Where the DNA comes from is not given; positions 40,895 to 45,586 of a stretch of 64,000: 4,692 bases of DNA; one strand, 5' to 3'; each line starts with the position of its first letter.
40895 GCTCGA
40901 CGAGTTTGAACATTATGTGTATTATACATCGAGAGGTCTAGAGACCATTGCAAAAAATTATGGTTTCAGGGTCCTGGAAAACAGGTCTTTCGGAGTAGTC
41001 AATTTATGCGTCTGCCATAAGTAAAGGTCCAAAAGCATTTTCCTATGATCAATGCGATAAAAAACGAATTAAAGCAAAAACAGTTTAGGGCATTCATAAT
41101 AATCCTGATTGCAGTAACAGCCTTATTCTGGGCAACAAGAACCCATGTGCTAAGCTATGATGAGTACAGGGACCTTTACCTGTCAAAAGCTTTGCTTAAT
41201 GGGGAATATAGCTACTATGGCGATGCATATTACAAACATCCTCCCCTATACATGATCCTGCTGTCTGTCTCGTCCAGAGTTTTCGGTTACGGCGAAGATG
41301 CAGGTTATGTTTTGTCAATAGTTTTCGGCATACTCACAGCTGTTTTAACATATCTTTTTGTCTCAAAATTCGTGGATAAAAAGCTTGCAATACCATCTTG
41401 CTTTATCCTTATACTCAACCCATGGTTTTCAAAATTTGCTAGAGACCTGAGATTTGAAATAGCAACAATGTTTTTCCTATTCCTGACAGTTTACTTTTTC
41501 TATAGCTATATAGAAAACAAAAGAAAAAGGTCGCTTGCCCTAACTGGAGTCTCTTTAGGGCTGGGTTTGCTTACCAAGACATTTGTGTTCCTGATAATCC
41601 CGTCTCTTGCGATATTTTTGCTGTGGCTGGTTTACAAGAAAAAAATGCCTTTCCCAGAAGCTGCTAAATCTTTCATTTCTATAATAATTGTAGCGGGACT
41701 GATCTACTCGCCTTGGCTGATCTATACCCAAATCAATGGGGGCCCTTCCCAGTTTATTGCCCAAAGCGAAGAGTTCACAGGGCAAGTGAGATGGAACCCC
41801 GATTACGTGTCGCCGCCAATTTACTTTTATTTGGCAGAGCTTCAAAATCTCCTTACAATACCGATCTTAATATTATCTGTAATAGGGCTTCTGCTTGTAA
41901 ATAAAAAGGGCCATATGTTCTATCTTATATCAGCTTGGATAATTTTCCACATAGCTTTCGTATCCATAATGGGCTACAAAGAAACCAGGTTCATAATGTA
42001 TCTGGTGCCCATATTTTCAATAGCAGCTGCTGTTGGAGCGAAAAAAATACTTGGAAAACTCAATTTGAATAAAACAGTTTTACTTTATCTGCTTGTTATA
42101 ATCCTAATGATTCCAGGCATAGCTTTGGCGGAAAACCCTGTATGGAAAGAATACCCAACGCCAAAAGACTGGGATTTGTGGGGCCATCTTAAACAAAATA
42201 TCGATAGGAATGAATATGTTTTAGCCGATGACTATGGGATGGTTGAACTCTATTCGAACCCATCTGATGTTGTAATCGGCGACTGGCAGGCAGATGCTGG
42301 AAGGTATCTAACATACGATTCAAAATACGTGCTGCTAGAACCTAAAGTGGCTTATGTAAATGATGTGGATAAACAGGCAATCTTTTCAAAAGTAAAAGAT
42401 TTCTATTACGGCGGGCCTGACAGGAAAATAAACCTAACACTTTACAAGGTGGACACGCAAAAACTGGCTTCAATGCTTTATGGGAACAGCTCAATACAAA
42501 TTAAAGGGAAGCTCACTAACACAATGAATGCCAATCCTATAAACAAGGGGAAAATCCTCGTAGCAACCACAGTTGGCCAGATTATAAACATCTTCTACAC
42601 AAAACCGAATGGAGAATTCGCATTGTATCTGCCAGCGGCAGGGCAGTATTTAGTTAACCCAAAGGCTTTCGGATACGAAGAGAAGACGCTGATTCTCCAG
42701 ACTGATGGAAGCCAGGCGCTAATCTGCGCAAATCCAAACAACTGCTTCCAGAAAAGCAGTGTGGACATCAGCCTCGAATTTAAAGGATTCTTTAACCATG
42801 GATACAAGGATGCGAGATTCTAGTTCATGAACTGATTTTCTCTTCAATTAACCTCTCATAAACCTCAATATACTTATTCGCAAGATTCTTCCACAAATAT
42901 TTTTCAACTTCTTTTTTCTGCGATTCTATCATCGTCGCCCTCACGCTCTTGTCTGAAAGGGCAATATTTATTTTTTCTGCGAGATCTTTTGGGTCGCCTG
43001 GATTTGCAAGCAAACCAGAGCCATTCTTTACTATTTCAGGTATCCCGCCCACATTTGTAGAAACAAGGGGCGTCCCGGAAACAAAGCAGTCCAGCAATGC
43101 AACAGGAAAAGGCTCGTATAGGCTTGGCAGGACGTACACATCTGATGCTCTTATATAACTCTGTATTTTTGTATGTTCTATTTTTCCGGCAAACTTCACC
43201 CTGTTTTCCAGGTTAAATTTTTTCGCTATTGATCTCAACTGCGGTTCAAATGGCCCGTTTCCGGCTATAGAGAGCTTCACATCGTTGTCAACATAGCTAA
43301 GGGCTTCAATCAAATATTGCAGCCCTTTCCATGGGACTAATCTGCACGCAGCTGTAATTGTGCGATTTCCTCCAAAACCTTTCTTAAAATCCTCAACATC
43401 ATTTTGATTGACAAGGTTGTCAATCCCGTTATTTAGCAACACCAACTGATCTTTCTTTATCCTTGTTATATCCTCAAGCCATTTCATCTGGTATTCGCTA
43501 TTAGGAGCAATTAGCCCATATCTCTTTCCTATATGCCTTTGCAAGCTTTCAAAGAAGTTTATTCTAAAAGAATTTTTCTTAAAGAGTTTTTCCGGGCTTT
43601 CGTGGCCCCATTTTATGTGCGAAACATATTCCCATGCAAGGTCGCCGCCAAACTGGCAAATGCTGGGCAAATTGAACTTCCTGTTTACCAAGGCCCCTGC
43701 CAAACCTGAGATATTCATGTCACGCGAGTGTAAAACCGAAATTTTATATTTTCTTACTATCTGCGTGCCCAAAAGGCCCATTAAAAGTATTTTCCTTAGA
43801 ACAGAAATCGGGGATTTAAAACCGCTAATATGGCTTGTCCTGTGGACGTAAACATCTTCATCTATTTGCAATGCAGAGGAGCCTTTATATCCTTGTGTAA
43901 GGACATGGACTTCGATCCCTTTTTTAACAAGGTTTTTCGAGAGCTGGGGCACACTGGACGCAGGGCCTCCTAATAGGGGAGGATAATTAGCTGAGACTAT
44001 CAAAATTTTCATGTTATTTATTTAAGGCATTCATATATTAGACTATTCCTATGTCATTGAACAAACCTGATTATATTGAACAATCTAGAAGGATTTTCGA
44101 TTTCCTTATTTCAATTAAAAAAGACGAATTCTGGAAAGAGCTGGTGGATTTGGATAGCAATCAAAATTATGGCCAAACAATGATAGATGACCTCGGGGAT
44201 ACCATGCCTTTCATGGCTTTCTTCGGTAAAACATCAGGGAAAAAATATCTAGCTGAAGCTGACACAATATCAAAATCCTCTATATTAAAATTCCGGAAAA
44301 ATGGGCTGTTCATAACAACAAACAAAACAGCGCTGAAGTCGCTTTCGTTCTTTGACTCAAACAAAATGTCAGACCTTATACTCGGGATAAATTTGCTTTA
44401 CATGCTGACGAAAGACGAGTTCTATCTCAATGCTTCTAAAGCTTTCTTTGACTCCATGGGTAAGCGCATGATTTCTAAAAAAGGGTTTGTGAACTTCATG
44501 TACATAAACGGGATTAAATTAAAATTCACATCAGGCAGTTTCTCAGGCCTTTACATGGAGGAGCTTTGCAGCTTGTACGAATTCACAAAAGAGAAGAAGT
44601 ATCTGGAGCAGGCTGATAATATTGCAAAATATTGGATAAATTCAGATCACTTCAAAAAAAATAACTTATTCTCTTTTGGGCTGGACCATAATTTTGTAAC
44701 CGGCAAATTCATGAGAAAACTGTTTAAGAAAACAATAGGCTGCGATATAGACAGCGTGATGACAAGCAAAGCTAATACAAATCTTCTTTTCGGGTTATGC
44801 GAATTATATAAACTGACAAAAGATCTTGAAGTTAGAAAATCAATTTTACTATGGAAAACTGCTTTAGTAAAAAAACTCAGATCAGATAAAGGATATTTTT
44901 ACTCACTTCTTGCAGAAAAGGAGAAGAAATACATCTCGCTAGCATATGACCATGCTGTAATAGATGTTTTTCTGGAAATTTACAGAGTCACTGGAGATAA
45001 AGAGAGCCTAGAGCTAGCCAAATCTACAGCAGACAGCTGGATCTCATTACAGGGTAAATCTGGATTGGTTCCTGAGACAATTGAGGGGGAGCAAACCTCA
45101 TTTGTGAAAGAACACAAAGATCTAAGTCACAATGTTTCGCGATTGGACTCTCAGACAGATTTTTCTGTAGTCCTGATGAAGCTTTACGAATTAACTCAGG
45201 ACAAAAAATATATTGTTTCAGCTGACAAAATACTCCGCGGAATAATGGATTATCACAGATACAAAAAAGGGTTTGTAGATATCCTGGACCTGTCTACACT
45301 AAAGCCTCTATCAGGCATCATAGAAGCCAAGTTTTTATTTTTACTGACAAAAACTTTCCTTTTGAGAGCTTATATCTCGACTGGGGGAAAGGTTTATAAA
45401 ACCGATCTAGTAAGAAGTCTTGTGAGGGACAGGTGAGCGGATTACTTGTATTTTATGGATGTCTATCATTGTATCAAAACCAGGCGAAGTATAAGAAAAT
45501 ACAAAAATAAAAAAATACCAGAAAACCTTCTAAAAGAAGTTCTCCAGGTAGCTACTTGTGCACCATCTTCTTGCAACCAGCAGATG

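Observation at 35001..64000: Large surface-glycan (agl-like) island of about 29 kb with AglH, AglB (WWDPG variant), multiple GT-C, GT4 and GT2 transferases and five methyltransferases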

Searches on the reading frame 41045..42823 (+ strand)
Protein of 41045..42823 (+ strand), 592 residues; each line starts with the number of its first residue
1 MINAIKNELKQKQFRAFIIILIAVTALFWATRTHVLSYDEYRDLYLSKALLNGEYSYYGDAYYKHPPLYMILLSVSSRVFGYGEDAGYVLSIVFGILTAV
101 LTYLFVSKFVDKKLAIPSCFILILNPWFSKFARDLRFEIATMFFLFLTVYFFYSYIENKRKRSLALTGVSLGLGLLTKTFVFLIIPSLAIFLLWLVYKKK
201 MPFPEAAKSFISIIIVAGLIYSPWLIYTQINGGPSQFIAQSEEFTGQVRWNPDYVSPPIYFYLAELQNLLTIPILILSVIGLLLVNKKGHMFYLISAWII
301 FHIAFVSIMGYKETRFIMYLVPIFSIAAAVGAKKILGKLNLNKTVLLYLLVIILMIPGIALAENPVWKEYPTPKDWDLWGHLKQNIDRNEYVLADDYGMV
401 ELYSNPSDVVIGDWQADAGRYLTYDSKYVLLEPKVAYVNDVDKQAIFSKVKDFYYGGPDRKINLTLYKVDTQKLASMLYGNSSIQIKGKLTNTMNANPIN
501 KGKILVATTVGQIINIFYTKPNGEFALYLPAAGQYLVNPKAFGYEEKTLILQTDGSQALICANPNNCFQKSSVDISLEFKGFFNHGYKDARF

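Call 3: search_protein_families(library=pfam, proteins=[window:41045-42823:+], max_evalue=0.01)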
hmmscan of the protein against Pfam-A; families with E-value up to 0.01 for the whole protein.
window:41045-42823:+ (592 aa): 5 families
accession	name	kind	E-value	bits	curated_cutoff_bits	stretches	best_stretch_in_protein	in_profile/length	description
PF13231.12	PMT_2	-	1.1e-19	71.6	26.1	1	64-227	1-160/160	Dolichyl-phosphate-mannose-protein mannosyltransferase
PF02366.24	PMT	-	4.5e-09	36.7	22.7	1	89-230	87-236/245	Dolichyl-phosphate-mannose-protein mannosyltransferase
PF03901.23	Glyco_transf_22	-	1.1e-06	28.5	23.8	1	121-355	116-353/414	Alg9-like mannosyltransferase family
PF13620.12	CarboxypepD_reg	-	0.00032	21.4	32.3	1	485-549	1-64/82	Carboxypeptidase regulatory-like domain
PF13715.12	CarbopepD_reg_2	-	0.0077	16.7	32.2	0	486-555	1-66/88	CarboxypepD_reg-like domain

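Call 33: search_solved_structures(query=window:41045-42823:+, max_evalue=0.1)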
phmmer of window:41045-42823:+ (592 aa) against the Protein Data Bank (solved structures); distinct sequences matched with E-value up to 0.1: 4.
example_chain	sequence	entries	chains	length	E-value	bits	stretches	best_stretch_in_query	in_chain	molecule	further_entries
3kp9_A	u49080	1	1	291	0.034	16.2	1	209-384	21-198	VKORC1/thioredoxin domain protein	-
2f6i_A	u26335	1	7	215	0.048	15.7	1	89-157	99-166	ATP-dependent CLP protease, putative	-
4nv6_A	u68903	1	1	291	0.053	15.6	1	210-384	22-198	VKORC1/thioredoxin domain protein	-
4nv2_A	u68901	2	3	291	0.072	15.1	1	209-384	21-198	VKORC1/thioredoxin domain protein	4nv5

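Call 64: find_homologous_proteins(query=window:41045-42823:+, max_evalue=0.00001)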
Query window:41045-42823:+ (592 aa): 6 proteins with E <= 0.00001 among 8000 candidates.
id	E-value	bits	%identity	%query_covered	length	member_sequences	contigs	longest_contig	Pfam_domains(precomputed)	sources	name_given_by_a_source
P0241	0.0e+0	1327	100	100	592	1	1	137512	PF02366.25,PF03901.24,PF13231.13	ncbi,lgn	-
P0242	0.0e+0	1054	75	100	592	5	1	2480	PF02366.25,PF03901.24,PF13231.13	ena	-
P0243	8.6e-170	585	46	97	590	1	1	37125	PF02366.25,PF03901.24,PF13231.13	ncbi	-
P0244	1.5e-158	547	44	97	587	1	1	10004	PF02366.25,PF04238.18,PF13231.13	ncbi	-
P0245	5.3e-8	50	27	59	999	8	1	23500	PF13231.13,PF04932.21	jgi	-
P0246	2.2e-6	45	32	24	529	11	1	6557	PF13231.13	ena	-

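Call 65: find_encoding_contigs(protein=P0241, flank=10000, max_places=3)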
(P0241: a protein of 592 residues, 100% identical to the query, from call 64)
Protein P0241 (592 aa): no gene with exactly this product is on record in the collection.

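Call 66: list_cluster_members(proteins=[P0241, P0001, P0243, P0004])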
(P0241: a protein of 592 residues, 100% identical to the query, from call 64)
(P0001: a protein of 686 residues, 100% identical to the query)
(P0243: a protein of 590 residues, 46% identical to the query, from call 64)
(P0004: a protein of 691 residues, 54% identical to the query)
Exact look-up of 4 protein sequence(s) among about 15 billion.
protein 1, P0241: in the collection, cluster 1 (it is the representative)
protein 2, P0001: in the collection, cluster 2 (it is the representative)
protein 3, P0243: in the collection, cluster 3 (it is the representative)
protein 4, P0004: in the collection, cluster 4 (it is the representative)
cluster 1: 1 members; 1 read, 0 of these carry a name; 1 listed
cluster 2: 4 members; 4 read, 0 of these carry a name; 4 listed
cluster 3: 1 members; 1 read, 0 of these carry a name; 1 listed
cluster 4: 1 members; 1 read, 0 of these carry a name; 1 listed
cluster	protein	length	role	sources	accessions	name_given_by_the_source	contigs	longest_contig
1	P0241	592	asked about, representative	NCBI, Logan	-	-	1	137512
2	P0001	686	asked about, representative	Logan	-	-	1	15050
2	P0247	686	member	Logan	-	-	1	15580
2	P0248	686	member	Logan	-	-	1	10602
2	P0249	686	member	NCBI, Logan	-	-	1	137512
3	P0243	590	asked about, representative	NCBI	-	-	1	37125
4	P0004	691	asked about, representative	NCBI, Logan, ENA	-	-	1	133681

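Call 76: predict_structure(alignment_id=A2)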
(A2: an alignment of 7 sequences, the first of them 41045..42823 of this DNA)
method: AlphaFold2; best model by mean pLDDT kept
length: 592 residues; sequences in the alignment: 7
mean_pLDDT: 71.8   pTM: 0.67
mean pLDDT of the five models: 71.8, 70.5, 69.5, 62.1, 61.5
residues with pLDDT >= 90: 64; 70-90: 293; 50-70: 156; < 50: 79
segments of 3 or more residues with pLDDT < 50: 1-6, 33-36, 55-62, 249-253, 363-377, 392-411, 456-460, 583-592
pLDDT, mean of each block of 10 residues (from residue 1): 43 63 64 51 63 50 62 78 68 86 89 84 78 73 92 90 94 83 87 91 93 93 69 56 56 59 79 85 70 87 81 74 90 79 62 61 39 44 53 41 36 69 73 76 84 56 74 85 84 77 78 76 81 83 77 78 74 82 43 28
secondary structure, 60 per line:
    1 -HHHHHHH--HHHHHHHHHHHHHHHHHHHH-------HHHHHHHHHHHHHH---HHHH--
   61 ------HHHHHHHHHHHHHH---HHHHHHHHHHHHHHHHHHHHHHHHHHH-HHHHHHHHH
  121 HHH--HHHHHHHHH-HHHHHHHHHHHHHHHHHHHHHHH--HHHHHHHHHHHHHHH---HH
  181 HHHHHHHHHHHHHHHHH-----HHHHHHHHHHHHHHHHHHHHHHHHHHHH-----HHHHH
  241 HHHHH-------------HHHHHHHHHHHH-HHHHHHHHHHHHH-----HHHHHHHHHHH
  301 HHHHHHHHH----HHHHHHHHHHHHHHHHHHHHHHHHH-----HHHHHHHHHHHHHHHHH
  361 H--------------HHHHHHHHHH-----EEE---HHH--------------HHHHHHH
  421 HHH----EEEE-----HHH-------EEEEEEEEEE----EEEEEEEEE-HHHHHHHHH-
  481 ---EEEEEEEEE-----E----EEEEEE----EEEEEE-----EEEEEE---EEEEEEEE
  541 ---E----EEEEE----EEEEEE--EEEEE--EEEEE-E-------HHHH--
elements in order: H2-8 H11-30 H38-51 H55-58 H67-80 H84-110 H112-123 H126-134 H136-158 H161-175 H179-197 H203-230 H236-245 H259-270 H272-284 H290-309 H314-338 H344-361 H376-385 E391-393 H414-423 E428-431 E447-456 E461-469 H471-479 E484-492 E503-508 E513-518 E524-529 E533-540 E549-553 E558-563 E566-570 E573-577 H587-590

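Call 78: fold_search(model_id=the predicted structure, library=pdb)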
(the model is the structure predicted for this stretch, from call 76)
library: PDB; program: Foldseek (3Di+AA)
matches with E <= 10: 629; with E <= 0.001: 27
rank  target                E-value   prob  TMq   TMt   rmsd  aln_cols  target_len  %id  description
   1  5f15                  1.1e-08  1.00  0.56  0.60   6.6       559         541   12  Crystal Structure of ArnT from Cupriavidus metallidurans bound to Undecaprenyl phosphate (released 2016-02-17)
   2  5gmy_A                1.2e-08  1.00  0.45  0.33  19.2       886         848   12  Crystal structure of the Archaeoglobus fulgidus oligosaccharyltransferase (O29867_ARCFU) tethered with an acceptor pep (released 2017-02-01)
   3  3waj                  2.8e-08  1.00  0.52  0.40  17.6       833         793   12  Crystal structure of the Archaeoglobus fulgidus oligosaccharyltransferase (O29867_ARCFU) complex with Zn and sulfate (released 2013-10-30)
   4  7e9s_A                3.3e-08  1.00  0.49  0.35  17.7       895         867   12  Archaeal oligosaccharyltransferase AglB from Archaeoglobus fulgidus in complex with an inhibitory peptide and a dolich (released 2021-09-08)
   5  5ezm                  5.3e-08  1.00  0.57  0.62   5.9       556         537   12  Crystal Structure of ArnT from Cupriavidus metallidurans in the apo state (released 2016-02-17)
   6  7oci_F                7.2e-08  1.00  0.50  0.47  14.7       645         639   14  Cryo-EM structure of yeast Ost6p containing oligosaccharyltransferase complex (released 2022-02-16)
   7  6ezn_F                1.2e-07  1.00  0.49  0.46   9.8       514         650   14  Cryo-EM structure of the yeast oligosaccharyltransferase (OST) complex (released 2018-01-17)
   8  9s6t_A                1.2e-07  1.00  0.49  0.59   7.1       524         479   13  Ternary cryo-EM structure of chicken ALG12 with Dol25-PP-GlcNAc2Man7, Dol25-P-Man, and Fab (released 2026-03-18)
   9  8pn9_A                1.9e-07  1.00  0.52  0.47  10.9       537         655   12  Structure of human oligosaccharyltransferase OST-A complex bound to NGI-1 (released 2024-05-08)
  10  8b6l_I                5.4e-07  1.00  0.49  0.43  12.9       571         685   12  Subtomogram average of the human Sec61-TRAP-OSTA-translocon (released 2022-12-07)
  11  8age_A                6.2e-07  1.00  0.51  0.47   9.6       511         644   14  Structure of yeast oligosaccharylransferase complex with acceptor peptide bound (released 2022-12-07)
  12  6s7o_A                1.2e-06  1.00  0.50  0.46  10.9       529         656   11  Cryo-EM structure of human oligosaccharyltransferase complex OST-A (released 2019-12-18)
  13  6s7t_A                1.8e-06  1.00  0.51  0.43   9.6       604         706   11  Cryo-EM structure of human oligosaccharyltransferase complex OST-B (released 2019-12-18)
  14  9s6s_A                2.0e-06  1.00  0.50  0.54   7.0       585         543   14  Ternary cryo-EM structure of human ALG9 with Dol25-PP-GlcNAc2Man6, Dol25-P-Man and Fab (released 2026-03-18)
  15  9n9j_I                2.5e-06  1.00  0.48  0.42  13.4       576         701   12  Structure of a GRP94 folding intermediate engaged with a CCDC134- and FKBP11-bound secretory translocon (released 2025-11-19)
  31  1qmu_A                2.7e-03  1.00  0.12  0.19   2.5        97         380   22  Duck carboxypeptidase D domain II (released 2000-10-13)
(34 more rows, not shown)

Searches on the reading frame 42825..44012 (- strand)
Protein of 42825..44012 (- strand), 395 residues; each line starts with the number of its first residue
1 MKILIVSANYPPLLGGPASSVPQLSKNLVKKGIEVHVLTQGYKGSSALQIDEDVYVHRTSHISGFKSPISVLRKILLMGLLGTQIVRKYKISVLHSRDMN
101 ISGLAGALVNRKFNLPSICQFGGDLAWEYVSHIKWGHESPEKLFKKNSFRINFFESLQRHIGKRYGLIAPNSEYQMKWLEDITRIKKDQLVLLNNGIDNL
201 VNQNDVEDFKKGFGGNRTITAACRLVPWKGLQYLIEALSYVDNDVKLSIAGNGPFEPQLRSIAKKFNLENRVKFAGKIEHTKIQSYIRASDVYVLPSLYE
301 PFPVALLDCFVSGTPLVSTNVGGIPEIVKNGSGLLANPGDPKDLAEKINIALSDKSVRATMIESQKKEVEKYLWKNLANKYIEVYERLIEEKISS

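Call 3: search_protein_families(library=pfam, proteins=[window:42825-44012:-], max_evalue=0.01)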
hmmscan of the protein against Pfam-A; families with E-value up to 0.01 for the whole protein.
window:42825-44012:- (395 aa): 7 families
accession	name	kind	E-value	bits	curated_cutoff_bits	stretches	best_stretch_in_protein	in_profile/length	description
PF00534.26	Glycos_transf_1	-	1.2e-38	132.8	26.4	1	209-367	7-171/172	Glycosyl transferases group 1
PF13692.12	Glyco_trans_1_4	-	5.1e-33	114.7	27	1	217-354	2-142/142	Glycosyl transferases group 1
PF13439.12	Glyco_transf_4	-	6.6e-12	46.2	28.5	1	15-198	2-167/170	Glycosyltransferase Family 4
PF13579.12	Glyco_trans_4_4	-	8e-09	36.5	29.7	1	15-196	1-158/158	Glycosyl transferase 4-like domain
PF08323.17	Glyco_transf_5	-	0.0011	19.2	22.7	1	2-48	1-49/239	Starch synthase catalytic domain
PF13477.12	Glyco_trans_4_2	-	0.0017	19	23.4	1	25-116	17-100/139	Glycosyl transferase 4-like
PF05693.19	Glycogen_syn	-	0.0037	16.3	27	1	284-324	464-504/639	Glycogen synthase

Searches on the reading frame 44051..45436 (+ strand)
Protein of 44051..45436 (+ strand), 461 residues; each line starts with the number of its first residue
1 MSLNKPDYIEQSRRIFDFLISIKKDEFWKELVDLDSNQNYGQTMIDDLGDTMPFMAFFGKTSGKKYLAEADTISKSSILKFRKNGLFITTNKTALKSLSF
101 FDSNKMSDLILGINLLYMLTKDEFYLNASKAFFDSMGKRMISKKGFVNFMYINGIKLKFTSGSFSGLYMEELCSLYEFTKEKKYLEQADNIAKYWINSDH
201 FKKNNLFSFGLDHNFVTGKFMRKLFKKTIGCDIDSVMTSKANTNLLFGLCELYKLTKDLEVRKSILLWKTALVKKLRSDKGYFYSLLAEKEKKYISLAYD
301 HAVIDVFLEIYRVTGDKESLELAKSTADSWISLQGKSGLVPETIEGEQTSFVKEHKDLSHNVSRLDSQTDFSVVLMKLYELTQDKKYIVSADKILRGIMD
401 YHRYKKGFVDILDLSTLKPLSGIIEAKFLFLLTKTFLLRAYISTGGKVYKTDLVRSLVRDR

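Call 3: search_protein_families(library=pfam, proteins=[window:44051-45436:+], max_evalue=0.01)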
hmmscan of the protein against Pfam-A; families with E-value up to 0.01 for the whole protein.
window:44051-45436:+ (461 aa): 7 families
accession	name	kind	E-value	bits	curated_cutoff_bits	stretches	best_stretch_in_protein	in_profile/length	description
PF07944.18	Beta-AFase-like_GH127_cat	-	2.4e-12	47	24.9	1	300-405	176-265/376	Beta-L-arabinofuranosidase, GH127 catalytic domain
PF07470.19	Glyco_hydro_88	-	9.8e-09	35.1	26.6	1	297-399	27-107/352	Glycosyl Hydrolase Family 88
PF06917.19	Pectate_lyase_2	-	7.9e-08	31.8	26.6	0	355-408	21-74/491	Periplasmic pectate lyase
PF01532.26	Glyco_hydro_47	-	1.8e-07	30.9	22.9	1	168-416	152-408/455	Glycosyl hydrolase family 47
PF06662.19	C5-epim_C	-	2.5e-06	27.5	23.3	0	368-407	31-69/188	D-glucuronyl C5-epimerase C-terminus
PF03663.20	Glyco_hydro_76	-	0.00017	21.7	25.9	0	116-203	166-258/366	Glycosyl hydrolase family 76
PF07221.17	GlcNAc_2-epim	-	0.00021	21.1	23.4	0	273-405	53-179/347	N-acylglucosamine 2-epimerase (GlcNAc 2-epimerase)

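Call 22: search_protein_families(library=ncbifam, proteins=[window:44051-45436:+], max_evalue=0.001)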
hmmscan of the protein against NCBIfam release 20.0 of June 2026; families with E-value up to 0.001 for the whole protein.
window:44051-45436:+ (461 aa): 0 families
